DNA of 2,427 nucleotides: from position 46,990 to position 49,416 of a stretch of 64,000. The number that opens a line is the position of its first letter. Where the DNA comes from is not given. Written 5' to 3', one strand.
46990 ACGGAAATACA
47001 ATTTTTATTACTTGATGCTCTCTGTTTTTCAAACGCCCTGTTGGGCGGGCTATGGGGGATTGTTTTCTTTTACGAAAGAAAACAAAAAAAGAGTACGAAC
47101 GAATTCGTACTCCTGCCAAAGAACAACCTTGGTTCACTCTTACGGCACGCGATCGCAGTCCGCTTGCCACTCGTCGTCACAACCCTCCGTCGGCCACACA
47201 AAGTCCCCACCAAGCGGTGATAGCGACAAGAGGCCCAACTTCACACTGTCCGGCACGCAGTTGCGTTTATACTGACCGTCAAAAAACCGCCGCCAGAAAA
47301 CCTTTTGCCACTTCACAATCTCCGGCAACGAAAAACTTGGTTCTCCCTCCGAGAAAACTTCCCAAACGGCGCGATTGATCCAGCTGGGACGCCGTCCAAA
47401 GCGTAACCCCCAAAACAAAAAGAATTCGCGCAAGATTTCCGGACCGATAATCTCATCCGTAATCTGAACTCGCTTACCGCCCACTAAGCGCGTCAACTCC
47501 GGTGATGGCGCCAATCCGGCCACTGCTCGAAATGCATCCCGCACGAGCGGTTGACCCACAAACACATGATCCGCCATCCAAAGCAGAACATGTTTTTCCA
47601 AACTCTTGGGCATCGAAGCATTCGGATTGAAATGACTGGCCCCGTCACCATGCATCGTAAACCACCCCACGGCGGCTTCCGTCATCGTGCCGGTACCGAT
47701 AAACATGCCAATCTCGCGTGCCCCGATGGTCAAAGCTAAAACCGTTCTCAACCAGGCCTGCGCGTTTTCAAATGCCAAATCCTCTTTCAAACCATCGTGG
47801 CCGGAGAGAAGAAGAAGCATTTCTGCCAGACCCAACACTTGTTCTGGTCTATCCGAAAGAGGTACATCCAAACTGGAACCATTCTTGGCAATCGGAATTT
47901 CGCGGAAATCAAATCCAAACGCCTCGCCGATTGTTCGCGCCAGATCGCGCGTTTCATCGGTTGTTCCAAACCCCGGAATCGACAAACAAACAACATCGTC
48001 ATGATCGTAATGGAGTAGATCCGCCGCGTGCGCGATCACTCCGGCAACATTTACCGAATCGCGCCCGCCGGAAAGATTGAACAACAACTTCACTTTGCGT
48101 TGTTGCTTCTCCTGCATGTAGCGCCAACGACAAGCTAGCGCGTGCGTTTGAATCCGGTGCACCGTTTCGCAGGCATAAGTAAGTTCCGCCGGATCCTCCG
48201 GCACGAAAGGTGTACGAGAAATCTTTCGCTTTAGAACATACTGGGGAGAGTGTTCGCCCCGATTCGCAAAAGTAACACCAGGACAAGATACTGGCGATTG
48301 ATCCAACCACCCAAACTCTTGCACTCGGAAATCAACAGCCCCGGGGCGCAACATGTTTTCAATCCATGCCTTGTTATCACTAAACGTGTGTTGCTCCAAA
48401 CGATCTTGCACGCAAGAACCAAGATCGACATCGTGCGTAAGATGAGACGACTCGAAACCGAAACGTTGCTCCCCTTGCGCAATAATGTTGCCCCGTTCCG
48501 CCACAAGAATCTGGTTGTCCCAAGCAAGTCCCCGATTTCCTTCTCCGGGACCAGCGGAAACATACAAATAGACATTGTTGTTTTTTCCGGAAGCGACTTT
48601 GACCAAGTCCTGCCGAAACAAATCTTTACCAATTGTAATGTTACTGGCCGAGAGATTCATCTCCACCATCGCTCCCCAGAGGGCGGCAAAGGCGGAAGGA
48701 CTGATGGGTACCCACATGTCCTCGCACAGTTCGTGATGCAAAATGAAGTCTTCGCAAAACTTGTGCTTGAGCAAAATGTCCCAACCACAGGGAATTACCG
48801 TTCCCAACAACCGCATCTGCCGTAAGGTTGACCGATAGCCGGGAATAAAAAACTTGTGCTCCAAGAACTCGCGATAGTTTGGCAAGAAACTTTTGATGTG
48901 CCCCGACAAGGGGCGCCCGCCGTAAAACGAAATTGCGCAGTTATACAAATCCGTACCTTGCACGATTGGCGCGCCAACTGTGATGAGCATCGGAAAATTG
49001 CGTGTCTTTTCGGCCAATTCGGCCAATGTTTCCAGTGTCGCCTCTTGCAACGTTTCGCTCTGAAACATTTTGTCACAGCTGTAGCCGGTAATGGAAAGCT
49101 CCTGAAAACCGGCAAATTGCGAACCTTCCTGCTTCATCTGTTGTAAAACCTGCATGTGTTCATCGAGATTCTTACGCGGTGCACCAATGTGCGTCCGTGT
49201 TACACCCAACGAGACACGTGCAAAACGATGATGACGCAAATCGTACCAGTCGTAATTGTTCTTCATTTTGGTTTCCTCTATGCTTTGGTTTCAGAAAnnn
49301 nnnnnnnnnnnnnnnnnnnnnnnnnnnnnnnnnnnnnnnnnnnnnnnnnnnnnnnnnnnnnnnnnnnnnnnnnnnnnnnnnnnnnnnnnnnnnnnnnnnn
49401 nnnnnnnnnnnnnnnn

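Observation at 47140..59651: Ten-gene GC-rich operon coupling a TerY-P-like vWA/kinase/PP2C module to a complete ADP-ribose + nicotinamide to NAD+ rebuilding pathway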

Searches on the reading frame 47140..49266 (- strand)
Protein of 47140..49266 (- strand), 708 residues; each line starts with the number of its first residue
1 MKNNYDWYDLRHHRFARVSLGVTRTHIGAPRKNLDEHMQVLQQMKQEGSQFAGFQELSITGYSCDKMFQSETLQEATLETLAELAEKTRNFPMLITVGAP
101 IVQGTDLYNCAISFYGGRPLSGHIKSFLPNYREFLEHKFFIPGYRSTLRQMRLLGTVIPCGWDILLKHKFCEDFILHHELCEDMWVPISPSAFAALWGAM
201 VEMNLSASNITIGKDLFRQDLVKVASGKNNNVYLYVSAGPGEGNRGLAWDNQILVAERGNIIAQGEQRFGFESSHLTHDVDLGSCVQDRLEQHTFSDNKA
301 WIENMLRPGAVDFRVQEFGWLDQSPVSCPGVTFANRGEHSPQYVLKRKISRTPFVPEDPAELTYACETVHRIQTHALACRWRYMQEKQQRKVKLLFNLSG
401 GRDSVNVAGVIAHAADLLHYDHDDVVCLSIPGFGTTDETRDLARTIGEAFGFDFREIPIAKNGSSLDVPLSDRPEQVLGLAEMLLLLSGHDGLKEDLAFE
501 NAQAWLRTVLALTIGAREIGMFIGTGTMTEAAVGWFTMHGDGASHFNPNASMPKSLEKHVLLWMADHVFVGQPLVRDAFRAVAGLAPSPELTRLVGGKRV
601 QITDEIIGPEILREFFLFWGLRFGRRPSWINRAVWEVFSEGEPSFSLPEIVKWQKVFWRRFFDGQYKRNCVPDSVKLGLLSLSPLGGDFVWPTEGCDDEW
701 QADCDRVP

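Call 3: search_protein_families(library=pfam, proteins=[window:47140-49266:-], max_evalue=0.01)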
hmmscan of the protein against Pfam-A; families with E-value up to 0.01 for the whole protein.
window:47140-49266:- (708 aa): 2 families
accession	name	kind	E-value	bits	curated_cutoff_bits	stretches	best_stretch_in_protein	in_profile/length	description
PF02540.23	NAD_synthase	-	5.4e-15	55.6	21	1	392-559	19-161/242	NAD synthase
PF00795.27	CN_hydrolase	-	4.1e-10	39.9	23.2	1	31-286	15-252/256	Carbon-nitrogen hydrolase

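Call 4: search_protein_families(library=padloc, proteins=[window:47140-49266:-], max_evalue=0.01)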
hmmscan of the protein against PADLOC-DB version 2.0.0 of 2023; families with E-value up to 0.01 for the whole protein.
window:47140-49266:- (708 aa): 0 families

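Call 7: search_protein_families(library=ncbifam, proteins=[window:47140-49266:-], max_evalue=0.01)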
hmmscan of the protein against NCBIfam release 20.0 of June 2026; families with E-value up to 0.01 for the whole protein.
window:47140-49266:- (708 aa): 7 families
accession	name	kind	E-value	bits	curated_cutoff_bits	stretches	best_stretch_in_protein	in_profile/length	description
NF002730.0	PRK02628.1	equivalog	7.1e-150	500.3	473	1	8-707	5-673/677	NAD(+) synthase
NF010588.0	PRK13981.1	equivalog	1.2e-36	126.2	479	1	17-556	6-429/546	NAD+ synthase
TIGR00552.1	nadE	equivalog_domain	9.6e-13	47.9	63.65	1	386-556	17-166/251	NAD(+) synthase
NF010587.0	PRK13980.1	equivalog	5.9e-11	42.1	255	1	390-554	30-168/267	NAD+ synthase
NF001979.1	PRK00768.1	equivalog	3.1e-06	26.9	250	1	494-561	127-194/266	NAD(+) synthase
NF002048.0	PRK00876.1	subfamily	5e-05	22.3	313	0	386-462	32-103/330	NAD(+) synthase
TIGR03381.1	agmatine_aguB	equivalog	0.0037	16.6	410.25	1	31-143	15-131/279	N-carbamoylputrescine amidase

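Call 33: list_cluster_members(proteins=[window:47140-49266:-, window:50439-51683:-, window:49298-50272:-, window:60955-61971:-, window:32047-34989:-, window:59836-60381:+, window:35272-36990:-, window:3237-4676:+, window:7000-8436:+, window:24402-25451:-])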
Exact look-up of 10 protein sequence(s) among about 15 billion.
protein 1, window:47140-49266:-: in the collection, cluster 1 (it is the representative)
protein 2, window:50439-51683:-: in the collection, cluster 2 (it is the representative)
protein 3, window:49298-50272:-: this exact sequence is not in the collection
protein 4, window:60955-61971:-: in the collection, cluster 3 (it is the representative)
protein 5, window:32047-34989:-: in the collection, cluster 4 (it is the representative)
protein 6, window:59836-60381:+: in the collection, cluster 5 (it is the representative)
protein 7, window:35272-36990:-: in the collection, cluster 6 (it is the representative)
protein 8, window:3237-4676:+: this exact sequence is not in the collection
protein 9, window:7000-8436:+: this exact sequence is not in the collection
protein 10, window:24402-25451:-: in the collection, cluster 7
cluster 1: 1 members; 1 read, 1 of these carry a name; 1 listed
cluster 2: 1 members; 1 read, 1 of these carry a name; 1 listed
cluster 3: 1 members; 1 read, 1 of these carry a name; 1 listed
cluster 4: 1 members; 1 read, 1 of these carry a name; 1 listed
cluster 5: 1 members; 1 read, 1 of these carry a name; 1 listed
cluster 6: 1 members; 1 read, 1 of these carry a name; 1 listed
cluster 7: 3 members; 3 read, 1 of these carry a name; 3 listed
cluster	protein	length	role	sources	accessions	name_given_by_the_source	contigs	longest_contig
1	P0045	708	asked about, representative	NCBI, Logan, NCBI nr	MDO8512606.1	MAG: NAD(+) synthase [bacterium] | NAD(+) synthase [bacterium]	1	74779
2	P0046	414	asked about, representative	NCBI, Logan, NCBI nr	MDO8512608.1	MAG: nicotinate phosphoribosyltransferase [bacterium] | nicotinate phosphoribosyltransferase [bacterium]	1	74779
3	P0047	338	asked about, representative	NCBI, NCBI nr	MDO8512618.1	MAG: AAA family ATPase [bacterium] | AAA family ATPase [bacterium]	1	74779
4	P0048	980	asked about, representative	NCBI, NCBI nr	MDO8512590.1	MAG: heavy metal translocating P-type ATPase [bacterium] | heavy metal translocating P-type ATPase [bacterium]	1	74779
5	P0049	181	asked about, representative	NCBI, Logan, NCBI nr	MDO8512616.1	MAG: sigma-70 family RNA polymerase sigma factor [bacterium] | sigma-70 family RNA polymerase sigma factor [bacterium]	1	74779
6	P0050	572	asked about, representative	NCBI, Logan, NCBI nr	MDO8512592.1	MAG: sulfite exporter TauE/SafE family protein [bacterium] | sulfite exporter TauE/SafE family protein [bacterium]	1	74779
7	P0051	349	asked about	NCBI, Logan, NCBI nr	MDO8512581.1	MAG: hypothetical protein Q7S57_04865 [bacterium] | hypothetical protein [bacterium]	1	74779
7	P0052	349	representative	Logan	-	-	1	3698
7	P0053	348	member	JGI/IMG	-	-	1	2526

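Call 73: search_protein_families(library=phrogs, proteins=[window:47140-49266:-], max_evalue=0.001)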
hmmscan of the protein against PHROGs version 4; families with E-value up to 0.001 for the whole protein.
window:47140-49266:- (708 aa): 2 families
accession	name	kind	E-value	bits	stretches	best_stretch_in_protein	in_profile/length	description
phrog_36784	-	other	1e-16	61.5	2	383-555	302-465/594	NAD synthetase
phrog_11189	-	other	4.5e-09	37.2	1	397-555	33-176/256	NAD synthetase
